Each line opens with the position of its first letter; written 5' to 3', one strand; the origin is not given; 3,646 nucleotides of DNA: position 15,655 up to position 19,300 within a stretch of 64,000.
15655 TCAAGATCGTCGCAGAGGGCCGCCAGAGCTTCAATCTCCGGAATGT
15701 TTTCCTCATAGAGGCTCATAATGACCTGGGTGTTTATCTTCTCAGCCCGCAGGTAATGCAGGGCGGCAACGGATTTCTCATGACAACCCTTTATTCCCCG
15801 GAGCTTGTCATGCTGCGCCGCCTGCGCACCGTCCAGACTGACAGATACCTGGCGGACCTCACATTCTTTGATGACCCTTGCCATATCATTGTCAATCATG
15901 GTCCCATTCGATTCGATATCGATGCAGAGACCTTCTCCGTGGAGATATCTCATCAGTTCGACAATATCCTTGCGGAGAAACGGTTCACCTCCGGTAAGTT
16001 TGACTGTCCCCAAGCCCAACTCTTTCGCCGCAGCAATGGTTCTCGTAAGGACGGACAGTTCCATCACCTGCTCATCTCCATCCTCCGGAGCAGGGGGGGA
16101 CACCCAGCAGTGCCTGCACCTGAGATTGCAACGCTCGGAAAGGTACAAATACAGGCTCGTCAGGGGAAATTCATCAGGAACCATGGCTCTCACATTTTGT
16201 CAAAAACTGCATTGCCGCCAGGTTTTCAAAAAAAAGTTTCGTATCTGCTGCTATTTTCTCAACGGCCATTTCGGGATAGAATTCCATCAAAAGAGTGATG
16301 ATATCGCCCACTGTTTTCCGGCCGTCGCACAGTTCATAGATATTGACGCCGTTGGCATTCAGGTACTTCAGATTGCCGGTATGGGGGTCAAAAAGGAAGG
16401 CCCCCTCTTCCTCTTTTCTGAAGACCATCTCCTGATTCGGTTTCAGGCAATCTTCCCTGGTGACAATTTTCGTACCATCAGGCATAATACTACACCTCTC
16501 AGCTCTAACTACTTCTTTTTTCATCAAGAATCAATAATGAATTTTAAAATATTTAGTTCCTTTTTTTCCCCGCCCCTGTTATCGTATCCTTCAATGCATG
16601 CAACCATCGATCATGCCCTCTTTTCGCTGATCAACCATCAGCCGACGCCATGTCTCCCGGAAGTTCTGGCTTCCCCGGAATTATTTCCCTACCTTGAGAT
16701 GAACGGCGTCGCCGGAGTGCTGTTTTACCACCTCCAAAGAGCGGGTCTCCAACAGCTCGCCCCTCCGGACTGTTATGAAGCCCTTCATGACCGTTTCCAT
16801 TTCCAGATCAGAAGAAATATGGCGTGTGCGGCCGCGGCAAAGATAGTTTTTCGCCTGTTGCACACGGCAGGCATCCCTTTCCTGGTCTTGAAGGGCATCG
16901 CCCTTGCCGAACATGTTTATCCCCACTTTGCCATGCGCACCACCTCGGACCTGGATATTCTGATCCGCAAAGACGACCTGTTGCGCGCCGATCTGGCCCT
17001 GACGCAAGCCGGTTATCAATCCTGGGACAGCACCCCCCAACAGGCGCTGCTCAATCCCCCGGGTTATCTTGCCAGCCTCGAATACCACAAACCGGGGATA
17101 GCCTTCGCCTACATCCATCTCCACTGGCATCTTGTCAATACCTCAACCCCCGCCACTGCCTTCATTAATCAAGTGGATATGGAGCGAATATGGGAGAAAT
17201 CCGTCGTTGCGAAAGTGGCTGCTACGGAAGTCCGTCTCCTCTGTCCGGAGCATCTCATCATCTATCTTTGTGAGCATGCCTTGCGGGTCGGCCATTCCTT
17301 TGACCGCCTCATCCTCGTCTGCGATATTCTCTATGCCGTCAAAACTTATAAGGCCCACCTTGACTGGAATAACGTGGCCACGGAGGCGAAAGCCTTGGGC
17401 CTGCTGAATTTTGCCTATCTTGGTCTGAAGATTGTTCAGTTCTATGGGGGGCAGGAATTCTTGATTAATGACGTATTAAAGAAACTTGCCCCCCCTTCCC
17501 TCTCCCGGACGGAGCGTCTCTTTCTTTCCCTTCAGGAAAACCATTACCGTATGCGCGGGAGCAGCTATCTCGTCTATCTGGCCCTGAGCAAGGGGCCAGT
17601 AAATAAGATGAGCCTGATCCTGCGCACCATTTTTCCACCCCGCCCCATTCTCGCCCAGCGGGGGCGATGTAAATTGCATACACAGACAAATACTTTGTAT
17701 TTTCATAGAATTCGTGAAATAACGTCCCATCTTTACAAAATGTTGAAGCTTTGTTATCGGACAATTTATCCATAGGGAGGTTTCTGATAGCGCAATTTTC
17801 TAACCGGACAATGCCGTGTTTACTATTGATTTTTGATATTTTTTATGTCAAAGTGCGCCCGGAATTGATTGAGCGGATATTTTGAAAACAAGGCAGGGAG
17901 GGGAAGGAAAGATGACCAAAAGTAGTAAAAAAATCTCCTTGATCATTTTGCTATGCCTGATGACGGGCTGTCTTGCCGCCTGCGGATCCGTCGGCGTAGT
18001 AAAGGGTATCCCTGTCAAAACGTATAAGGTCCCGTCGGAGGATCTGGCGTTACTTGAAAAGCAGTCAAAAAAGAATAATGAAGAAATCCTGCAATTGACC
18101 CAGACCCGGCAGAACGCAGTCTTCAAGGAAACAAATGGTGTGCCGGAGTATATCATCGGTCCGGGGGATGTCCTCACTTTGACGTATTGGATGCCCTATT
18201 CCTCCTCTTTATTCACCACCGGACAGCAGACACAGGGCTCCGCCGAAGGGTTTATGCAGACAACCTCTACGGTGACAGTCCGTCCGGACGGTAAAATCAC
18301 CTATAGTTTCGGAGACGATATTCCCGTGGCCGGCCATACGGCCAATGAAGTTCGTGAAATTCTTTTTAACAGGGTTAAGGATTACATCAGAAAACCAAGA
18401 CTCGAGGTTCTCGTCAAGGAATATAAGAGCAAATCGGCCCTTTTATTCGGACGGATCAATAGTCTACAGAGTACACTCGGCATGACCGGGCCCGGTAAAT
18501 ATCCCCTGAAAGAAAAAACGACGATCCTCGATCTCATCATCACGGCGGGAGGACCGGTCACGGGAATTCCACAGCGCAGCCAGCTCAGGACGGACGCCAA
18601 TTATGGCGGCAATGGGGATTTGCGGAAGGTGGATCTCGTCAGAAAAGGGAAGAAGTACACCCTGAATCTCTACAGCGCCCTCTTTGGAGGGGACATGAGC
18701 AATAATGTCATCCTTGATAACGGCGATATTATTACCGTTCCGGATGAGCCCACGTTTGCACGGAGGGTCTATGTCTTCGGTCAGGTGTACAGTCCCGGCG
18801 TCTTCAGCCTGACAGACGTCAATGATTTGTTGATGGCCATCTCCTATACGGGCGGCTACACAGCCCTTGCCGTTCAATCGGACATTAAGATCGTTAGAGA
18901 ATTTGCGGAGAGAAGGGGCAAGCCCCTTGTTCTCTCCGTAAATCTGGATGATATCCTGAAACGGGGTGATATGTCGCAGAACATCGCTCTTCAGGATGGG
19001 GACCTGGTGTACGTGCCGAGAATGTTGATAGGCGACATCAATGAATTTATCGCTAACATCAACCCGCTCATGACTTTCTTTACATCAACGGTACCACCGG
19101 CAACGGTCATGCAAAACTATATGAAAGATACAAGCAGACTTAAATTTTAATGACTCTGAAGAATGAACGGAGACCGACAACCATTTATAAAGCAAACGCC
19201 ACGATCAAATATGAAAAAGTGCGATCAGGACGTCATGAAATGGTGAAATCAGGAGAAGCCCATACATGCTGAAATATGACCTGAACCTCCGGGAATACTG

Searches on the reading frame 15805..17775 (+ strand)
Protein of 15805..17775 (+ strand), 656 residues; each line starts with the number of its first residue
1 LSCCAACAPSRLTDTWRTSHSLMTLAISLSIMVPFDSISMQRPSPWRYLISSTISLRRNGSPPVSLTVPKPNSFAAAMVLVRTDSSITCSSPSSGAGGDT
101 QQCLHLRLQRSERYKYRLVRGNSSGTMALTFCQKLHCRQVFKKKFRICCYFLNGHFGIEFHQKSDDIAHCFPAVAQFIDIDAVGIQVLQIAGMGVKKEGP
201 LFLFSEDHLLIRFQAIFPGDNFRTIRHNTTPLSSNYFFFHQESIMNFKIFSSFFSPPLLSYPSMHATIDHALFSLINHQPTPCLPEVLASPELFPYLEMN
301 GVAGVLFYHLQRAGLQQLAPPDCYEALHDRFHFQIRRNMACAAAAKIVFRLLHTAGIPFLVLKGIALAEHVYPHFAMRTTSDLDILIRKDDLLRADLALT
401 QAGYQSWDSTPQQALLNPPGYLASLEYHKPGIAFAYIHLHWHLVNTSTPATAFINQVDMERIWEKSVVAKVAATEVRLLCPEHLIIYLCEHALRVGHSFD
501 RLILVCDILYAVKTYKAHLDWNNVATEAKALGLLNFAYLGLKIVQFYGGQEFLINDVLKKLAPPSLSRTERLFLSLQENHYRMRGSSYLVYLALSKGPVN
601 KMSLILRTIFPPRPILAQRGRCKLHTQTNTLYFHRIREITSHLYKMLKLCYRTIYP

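Call 6: search_protein_families(library=ncbifam, proteins=[window:15805-17775:+], max_evalue=0.001)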
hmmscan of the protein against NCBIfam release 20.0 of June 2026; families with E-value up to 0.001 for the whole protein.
window:15805-17775:+ (656 aa): 0 families

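Call 9: search_protein_families(library=pfam, proteins=[window:15805-17775:+], max_evalue=0.1)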
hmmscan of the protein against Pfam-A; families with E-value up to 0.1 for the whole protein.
window:15805-17775:+ (656 aa): 1 family
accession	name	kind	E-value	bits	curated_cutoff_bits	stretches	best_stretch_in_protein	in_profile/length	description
PF14907.12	NTP_transf_5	-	8.5e-46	157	31.2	1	292-545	7-245/249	Uncharacterised nucleotidyltransferase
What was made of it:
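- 16537..17775 (+): PF14907 (NTP_transf_5) nucleotidyltransferase. Pfam hit at 8.5e-46 (call 9).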

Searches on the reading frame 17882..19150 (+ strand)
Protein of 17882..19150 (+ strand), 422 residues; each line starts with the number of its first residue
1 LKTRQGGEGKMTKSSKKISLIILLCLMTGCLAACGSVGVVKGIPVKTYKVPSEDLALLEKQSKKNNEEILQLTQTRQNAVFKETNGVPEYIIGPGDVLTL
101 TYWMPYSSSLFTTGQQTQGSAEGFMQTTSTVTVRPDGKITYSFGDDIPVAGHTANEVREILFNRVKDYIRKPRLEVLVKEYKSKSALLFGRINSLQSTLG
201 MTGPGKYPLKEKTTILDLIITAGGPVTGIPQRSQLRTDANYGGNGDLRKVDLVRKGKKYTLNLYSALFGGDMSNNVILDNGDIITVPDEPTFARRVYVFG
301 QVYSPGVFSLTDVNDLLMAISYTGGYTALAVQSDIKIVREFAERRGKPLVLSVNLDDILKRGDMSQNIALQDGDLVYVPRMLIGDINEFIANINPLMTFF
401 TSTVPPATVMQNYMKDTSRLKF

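Call 6: search_protein_families(library=ncbifam, proteins=[window:17882-19150:+], max_evalue=0.001)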
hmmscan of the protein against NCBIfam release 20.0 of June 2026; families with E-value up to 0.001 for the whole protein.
window:17882-19150:+ (422 aa): 4 families
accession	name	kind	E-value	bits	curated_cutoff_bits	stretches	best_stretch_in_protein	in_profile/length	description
TIGR03027.2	pepcterm_export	equivalog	4e-34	117.7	180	2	127-288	21-166/169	XrtA/PEP-CTERM system exopolysaccharide export protein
NF011658.0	PRK15078.1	subfamily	5.6e-32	110.9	333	2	71-288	66-251/380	polysaccharide export protein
TIGR03028.1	EpsE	equivalog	3.9e-21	75.5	262.65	1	128-340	21-209/239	polysaccharide export protein EpsE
NF041843.1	EpsY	equivalog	1.1e-14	54.2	320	2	127-194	71-138/211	exopolysaccharide export protein EpsY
